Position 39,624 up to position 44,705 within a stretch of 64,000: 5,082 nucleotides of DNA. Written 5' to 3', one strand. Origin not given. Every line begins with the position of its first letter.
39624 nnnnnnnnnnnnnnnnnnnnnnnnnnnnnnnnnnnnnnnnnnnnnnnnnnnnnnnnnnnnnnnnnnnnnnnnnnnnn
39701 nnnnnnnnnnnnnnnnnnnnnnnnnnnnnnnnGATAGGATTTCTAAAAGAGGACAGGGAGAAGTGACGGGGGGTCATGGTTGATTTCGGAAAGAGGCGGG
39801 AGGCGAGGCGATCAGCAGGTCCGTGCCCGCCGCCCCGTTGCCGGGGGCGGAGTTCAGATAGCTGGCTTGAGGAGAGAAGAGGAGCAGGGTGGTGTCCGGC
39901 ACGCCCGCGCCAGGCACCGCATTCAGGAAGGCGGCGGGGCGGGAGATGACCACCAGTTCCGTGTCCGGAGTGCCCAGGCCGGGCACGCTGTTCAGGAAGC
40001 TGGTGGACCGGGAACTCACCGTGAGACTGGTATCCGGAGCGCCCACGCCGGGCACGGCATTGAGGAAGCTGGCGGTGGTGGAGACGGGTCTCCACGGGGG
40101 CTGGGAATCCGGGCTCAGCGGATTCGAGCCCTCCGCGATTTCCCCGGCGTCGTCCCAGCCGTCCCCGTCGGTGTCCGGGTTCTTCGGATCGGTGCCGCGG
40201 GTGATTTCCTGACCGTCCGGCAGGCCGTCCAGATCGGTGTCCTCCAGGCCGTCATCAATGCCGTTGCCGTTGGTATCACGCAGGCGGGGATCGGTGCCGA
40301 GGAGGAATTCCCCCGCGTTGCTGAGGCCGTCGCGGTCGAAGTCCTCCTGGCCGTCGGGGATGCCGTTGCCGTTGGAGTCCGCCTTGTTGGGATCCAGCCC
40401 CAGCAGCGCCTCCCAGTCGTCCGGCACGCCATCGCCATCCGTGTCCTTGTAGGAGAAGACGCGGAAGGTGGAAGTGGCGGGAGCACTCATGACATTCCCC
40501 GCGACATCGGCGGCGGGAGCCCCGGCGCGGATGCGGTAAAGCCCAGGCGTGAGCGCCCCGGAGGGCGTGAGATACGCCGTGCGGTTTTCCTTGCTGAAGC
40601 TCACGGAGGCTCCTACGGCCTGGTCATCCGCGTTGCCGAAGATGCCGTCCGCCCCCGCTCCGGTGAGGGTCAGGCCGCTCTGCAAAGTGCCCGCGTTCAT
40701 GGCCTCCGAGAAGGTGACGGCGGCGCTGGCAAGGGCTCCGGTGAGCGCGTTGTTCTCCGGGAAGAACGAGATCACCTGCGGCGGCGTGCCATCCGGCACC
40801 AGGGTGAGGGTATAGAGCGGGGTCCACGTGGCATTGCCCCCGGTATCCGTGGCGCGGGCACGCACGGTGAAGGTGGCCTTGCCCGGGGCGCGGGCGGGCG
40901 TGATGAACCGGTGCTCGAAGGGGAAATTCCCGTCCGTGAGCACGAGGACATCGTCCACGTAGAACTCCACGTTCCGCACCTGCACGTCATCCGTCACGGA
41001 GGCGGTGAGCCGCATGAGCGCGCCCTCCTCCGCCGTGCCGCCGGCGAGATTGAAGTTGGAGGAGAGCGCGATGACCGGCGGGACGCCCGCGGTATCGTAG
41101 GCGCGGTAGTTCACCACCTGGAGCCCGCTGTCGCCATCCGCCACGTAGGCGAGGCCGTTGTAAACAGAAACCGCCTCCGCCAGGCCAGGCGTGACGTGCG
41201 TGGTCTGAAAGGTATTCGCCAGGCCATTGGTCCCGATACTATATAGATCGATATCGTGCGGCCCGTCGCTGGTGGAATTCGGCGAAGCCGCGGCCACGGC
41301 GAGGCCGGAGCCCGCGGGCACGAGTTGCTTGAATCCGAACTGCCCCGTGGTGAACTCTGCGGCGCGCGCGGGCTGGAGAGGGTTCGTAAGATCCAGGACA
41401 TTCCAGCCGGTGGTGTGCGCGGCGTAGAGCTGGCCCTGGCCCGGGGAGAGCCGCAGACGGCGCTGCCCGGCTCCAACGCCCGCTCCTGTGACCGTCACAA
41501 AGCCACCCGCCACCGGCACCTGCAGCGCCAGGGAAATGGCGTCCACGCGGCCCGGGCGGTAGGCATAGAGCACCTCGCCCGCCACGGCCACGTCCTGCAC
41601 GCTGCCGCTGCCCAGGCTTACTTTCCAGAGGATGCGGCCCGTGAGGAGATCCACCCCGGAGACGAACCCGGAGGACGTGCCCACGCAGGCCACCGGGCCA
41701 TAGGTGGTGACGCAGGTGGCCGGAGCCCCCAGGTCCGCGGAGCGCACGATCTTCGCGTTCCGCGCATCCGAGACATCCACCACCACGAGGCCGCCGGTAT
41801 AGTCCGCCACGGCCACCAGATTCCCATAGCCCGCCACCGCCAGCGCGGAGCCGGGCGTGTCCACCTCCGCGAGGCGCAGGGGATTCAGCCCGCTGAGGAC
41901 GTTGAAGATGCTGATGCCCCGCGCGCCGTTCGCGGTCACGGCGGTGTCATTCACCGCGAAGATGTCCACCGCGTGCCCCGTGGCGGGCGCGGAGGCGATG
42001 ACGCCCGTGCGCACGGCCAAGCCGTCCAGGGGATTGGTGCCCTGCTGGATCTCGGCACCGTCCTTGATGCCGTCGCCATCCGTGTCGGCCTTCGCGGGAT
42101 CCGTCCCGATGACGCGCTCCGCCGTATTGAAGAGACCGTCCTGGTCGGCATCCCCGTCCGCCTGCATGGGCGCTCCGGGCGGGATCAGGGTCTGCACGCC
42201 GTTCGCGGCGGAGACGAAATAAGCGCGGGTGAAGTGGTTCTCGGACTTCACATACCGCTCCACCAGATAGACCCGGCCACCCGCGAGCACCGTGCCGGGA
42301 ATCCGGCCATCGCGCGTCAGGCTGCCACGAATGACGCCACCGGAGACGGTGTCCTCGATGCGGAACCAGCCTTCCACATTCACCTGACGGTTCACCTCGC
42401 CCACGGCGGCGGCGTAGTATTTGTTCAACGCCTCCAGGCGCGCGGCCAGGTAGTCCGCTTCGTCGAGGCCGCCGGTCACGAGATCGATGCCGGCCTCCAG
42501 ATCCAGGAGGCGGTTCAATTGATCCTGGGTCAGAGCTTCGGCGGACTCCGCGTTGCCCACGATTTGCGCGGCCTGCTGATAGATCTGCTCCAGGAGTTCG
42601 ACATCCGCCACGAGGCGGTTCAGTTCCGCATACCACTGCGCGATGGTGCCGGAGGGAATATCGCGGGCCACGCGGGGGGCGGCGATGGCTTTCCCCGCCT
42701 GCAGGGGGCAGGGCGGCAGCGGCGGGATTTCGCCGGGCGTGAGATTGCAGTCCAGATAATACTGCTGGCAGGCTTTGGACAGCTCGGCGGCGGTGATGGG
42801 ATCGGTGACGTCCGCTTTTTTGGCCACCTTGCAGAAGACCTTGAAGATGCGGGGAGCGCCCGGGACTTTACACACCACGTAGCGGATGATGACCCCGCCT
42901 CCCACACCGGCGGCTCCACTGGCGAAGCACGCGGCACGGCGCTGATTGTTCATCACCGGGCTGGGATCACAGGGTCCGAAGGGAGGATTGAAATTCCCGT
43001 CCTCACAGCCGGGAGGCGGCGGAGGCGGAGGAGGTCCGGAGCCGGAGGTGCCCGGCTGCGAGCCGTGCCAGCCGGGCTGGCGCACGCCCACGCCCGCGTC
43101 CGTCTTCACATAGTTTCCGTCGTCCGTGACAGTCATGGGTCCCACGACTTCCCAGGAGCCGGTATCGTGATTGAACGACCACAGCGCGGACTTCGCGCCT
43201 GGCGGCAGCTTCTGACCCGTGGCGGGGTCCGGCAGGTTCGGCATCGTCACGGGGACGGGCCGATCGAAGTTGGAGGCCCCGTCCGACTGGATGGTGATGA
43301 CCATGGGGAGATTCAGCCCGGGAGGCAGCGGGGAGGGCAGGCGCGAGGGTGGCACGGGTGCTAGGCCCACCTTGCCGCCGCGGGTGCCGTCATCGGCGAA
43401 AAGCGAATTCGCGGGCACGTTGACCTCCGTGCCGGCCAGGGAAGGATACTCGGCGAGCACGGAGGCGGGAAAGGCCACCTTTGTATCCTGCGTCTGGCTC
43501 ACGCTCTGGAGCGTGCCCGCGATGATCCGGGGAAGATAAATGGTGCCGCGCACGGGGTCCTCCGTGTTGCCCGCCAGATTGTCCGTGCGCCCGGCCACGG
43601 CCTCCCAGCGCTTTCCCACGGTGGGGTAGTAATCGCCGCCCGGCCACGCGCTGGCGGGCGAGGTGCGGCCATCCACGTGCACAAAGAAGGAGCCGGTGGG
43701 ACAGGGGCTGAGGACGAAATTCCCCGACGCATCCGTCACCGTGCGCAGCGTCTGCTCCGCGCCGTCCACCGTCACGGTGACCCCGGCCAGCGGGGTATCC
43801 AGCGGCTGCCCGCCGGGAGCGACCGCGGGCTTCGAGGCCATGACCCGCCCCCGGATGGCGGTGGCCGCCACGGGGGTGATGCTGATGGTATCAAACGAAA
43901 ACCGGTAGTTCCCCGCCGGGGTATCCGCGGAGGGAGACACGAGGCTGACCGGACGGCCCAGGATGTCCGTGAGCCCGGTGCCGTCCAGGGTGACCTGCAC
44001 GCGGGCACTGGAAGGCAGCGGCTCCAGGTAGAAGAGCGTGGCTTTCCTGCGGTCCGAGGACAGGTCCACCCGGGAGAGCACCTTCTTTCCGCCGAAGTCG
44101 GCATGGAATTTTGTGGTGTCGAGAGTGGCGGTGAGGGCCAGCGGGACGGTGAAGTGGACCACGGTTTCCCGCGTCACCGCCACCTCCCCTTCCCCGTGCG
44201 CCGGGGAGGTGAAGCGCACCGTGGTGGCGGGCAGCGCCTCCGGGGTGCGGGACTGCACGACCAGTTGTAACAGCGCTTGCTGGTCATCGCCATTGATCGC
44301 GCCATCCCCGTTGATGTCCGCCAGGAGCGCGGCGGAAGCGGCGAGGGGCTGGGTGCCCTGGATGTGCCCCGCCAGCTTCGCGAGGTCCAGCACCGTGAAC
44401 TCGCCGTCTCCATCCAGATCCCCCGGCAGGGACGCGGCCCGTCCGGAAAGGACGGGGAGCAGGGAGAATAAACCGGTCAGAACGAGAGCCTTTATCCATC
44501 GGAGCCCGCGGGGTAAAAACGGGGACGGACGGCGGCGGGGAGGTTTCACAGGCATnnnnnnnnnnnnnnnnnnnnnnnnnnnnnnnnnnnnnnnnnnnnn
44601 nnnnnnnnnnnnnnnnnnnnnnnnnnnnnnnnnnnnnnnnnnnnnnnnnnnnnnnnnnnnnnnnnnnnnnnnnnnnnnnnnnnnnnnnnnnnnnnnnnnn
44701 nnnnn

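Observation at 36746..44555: Three-gene surface operon pairing a dockerin-bearing giant with a cohesin-like protein (non-cellulosomal cohesin-dockerin system?)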

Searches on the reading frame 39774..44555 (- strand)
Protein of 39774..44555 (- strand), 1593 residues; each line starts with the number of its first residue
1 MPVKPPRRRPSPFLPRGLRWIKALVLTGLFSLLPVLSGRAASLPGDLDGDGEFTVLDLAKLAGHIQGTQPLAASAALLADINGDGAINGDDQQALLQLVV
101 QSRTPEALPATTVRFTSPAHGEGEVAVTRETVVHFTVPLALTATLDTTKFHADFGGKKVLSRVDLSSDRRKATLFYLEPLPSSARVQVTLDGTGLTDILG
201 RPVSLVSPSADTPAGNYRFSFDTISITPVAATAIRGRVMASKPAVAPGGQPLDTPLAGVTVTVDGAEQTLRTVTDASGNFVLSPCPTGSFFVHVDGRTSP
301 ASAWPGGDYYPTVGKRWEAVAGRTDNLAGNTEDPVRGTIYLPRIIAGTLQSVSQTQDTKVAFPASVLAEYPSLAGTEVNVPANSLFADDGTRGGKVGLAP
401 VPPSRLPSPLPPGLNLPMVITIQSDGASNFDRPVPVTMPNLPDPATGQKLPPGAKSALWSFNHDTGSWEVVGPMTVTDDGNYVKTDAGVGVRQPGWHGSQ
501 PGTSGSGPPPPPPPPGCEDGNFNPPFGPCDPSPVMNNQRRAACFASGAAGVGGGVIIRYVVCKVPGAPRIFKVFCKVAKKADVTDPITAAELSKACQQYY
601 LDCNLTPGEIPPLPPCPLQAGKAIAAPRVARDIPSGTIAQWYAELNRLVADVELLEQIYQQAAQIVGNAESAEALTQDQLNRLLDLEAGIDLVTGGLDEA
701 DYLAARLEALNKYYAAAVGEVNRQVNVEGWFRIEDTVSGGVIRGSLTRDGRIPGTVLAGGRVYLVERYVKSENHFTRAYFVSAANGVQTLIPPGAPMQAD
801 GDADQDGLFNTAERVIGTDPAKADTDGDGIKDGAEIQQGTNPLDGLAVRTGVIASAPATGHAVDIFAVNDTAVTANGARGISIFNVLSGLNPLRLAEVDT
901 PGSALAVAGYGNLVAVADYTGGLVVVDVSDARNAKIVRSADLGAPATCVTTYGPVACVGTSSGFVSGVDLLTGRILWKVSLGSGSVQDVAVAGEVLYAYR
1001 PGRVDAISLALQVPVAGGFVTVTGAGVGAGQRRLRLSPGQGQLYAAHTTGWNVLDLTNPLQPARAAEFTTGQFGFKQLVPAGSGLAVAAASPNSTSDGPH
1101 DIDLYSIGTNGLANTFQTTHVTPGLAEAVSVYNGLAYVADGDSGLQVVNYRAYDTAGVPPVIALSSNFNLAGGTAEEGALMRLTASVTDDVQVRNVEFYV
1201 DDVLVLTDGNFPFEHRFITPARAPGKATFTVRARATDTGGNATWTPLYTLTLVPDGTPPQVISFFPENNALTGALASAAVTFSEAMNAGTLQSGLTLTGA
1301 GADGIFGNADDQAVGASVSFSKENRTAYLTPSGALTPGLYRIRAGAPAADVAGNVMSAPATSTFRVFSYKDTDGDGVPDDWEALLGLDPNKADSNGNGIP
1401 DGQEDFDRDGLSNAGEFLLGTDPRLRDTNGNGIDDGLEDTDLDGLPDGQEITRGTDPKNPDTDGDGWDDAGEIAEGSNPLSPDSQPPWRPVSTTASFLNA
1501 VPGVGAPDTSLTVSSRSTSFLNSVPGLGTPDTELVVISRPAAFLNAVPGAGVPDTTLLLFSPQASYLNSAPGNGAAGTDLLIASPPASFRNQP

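Call 3: search_protein_families(library=pfam, proteins=[window:39774-44555:-], max_evalue=1)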
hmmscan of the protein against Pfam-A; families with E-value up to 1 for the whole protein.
window:39774-44555:- (1593 aa): 12 families
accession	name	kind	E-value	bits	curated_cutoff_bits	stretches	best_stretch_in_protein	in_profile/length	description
PF18884.5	TSP3_bac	-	1.4e-19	70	25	4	824-844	1-21/22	Bacterial TSP3 repeat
PF13205.12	Big_5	-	4.2e-19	69.7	23.6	2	1255-1365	1-104/105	Bacterial Ig-like domain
PF17957.7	Big_7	-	1.2e-08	35.9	24.1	1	1172-1231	11-70/70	Bacterial Ig domain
PF00404.24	Dockerin_1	-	4.5e-06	27.2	22.9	1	44-95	1-52/57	Dockerin type I domain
PF08309.17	LVIVD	-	6.5e-06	25.8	20.2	2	901-930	1-30/42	LVIVD repeat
PF13620.12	CarboxypepD_reg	-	9.4e-06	26.3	32.3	1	253-294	11-54/82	Carboxypeptidase regulatory-like domain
PF13715.12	CarbopepD_reg_2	-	0.0024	18.3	32.2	1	254-290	12-46/88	CarboxypepD_reg-like domain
PF13964.12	Kelch_6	-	0.014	15.8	25.3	1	456-476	28-48/50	Kelch motif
PF09430.16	EMC7_beta-sandw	-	0.024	15.3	26.6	1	256-295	7-46/122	ER membrane protein complex subunit 7, beta-sandwich domain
PF13570.13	Beta-prop_ACSF4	-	0.024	14.5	133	1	911-982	19-90/329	Beta-alanine-activating enzyme, beta-propeller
PF06372.18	Gemin6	-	0.17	12.4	23.9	1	724-769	26-72/88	Gemin6 Sm-like domain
PF13360.13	PQQ_2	-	0.2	11.7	27.6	1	910-1006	32-132/233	Outer membrane protein assembly factor BamB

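Call 5: search_protein_families(library=ncbifam, proteins=[window:39774-44555:-], max_evalue=1)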
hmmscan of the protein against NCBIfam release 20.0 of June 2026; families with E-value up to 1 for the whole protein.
window:39774-44555:- (1593 aa): 8 families
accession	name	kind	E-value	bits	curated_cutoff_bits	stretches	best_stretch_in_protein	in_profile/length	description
NF033765.2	gliding_CglD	equivalog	6.6e-20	70.6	400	2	1368-1472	263-366/1124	adventurous gliding motility lipoprotein CglD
NF047639.1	throspo3_MtsD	equivalog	2.8e-08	32.4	800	2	1350-1428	460-532/651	cell-cell cohesion protein MtsD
TIGR03075.1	PQQ_enz_alc_DH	subfamily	0.0095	14.6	480.05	1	918-988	441-510/530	PQQ-dependent dehydrogenase, methanol/ethanol family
TIGR03300.1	assembly_YfgL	equivalog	0.028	13.1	285.2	1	903-996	57-148/377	outer membrane protein assembly factor BamB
TIGR03769.1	P_ac_wall_RPT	domain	0.09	13.4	30.9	0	1337-1366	12-41/41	TIGR03769 domain-containing protein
NF033814.1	copper_CopC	equivalog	0.13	12.7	95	1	1262-1343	15-87/107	copper homeostasis periplasmic binding protein CopC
TIGR04056.1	OMP_RagA_SusC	subfamily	0.24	9.6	368.25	0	254-283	13-40/981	SusC/RagA family TonB-linked outer membrane protein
NF041762.1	diheme_GEGP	equivalog_domain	0.26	10.4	300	0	1458-1491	93-126/359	GEGP motif-containing diheme protein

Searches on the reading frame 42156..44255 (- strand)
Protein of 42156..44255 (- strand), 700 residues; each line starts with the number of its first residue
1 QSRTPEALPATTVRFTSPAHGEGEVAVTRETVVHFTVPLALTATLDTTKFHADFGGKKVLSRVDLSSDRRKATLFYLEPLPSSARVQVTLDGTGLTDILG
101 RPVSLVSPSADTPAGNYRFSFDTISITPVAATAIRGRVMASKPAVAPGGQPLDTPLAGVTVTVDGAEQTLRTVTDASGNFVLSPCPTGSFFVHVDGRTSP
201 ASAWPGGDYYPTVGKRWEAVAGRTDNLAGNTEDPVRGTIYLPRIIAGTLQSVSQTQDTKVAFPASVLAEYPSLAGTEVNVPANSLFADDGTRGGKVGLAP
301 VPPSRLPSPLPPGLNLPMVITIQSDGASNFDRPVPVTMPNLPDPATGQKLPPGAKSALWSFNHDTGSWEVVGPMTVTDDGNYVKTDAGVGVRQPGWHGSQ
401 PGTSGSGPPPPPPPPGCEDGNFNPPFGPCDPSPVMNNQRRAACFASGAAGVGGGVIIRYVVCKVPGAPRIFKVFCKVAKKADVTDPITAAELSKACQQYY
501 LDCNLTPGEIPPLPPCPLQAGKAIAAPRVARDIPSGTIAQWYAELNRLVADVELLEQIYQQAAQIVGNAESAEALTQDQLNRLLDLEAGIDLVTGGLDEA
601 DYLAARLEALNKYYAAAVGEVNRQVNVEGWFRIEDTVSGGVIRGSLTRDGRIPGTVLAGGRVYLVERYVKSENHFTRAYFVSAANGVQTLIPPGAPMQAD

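Call 60: search_solved_structures(query=window:42156-44255:-, max_evalue=1)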
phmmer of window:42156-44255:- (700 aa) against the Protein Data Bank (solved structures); distinct sequences matched with E-value up to 1: 1.
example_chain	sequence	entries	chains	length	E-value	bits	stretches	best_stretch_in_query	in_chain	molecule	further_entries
8eoi_G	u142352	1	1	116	0.46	12.1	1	143-195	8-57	ER membrane protein complex subunit 7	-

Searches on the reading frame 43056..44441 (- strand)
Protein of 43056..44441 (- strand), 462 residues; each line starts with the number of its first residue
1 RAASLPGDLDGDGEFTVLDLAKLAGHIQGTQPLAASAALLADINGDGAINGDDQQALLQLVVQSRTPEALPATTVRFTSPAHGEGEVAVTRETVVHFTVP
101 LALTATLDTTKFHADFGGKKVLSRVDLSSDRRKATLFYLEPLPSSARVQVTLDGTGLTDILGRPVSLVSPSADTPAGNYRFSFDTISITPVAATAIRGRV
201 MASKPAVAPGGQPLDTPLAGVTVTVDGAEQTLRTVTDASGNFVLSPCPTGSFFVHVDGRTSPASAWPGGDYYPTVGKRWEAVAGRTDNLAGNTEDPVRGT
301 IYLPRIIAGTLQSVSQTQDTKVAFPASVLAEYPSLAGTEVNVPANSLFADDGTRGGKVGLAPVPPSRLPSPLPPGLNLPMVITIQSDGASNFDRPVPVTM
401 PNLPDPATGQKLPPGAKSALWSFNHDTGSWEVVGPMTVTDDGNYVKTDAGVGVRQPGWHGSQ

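Call 39: find_related_loci(query=A3, collection=metagenome_contigs, flank=10000)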
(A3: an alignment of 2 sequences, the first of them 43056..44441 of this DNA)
Query A3 (462 aa) in metagenome_contigs; peptide patterns used: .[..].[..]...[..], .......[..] (x = any residue, [..] = any of these).
575 stretches matched a pattern; 42 encode a relative of the query (tblastn E <= 1e-3); 42 distinct loci.
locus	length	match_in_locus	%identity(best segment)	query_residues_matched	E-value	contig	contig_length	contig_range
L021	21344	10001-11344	69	7-460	0e+0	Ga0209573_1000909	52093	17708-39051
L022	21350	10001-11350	67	7-462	0e+0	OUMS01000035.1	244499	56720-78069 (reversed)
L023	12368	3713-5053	66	7-459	0e+0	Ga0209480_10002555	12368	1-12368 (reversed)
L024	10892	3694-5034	66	7-459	0e+0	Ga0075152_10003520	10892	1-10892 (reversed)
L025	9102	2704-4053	52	7-462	2e-155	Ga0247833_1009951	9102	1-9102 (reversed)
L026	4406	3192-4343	62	73-462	6e-159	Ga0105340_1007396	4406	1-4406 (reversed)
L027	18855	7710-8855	61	73-462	1e-146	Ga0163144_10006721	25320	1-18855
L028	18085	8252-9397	61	73-462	1e-146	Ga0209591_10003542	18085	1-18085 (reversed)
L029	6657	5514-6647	59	78-460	3e-145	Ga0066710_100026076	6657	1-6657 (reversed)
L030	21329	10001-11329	52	7-461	1e-139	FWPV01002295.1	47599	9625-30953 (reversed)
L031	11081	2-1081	61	100-461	6e-139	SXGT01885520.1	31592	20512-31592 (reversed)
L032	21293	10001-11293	55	8-462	1e-136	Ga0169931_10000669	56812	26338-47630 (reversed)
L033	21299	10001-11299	55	6-461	4e-134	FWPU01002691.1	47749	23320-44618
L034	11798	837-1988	60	73-461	3e-134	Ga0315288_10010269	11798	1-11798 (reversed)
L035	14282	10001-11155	56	71-462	6e-134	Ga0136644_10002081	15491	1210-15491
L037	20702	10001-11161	57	73-460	3e-135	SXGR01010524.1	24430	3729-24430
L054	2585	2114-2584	48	7-163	8e-41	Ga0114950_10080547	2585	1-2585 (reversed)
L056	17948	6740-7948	58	42-459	4e-148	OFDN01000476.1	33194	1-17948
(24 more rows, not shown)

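Call 63: search_protein_families(library=pfam, proteins=[L021:15948-18296:+, L030:8573-9856:+, L054:903-1976:+, L027:7200-7800:+, L037:9695-10100:+], max_evalue=0.01)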
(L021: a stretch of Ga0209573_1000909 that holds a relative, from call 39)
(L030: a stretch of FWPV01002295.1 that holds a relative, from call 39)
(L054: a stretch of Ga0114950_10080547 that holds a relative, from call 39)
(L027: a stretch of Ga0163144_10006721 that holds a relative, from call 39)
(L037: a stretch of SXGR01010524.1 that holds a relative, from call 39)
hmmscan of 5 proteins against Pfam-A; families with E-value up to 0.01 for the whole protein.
L021:15948-18296:+ (783 aa): 2 families
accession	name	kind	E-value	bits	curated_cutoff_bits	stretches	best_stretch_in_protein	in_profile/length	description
PF17957.7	Big_7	-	2.5e-17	63.7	24.1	2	157-217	9-70/70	Bacterial Ig domain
PF18998.6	Flg_new_2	-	1.4e-05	25.4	23.6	1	715-782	3-70/73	Divergent InlB B-repeat domain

L030:8573-9856:+ (428 aa): 2 families
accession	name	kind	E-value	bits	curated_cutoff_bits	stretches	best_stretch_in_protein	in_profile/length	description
PF13004.13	BACON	-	8.2e-06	26.1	25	1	261-312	2-60/61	Putative binding domain, N-terminal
PF19081.6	Ig_7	-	0.0005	20.8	27.3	1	153-228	9-82/84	Ig-like domain CHU_C associated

L054:903-1976:+ (358 aa): 0 families

L027:7200-7800:+ (200 aa): 0 families

L037:9695-10100:+ (135 aa): 0 families
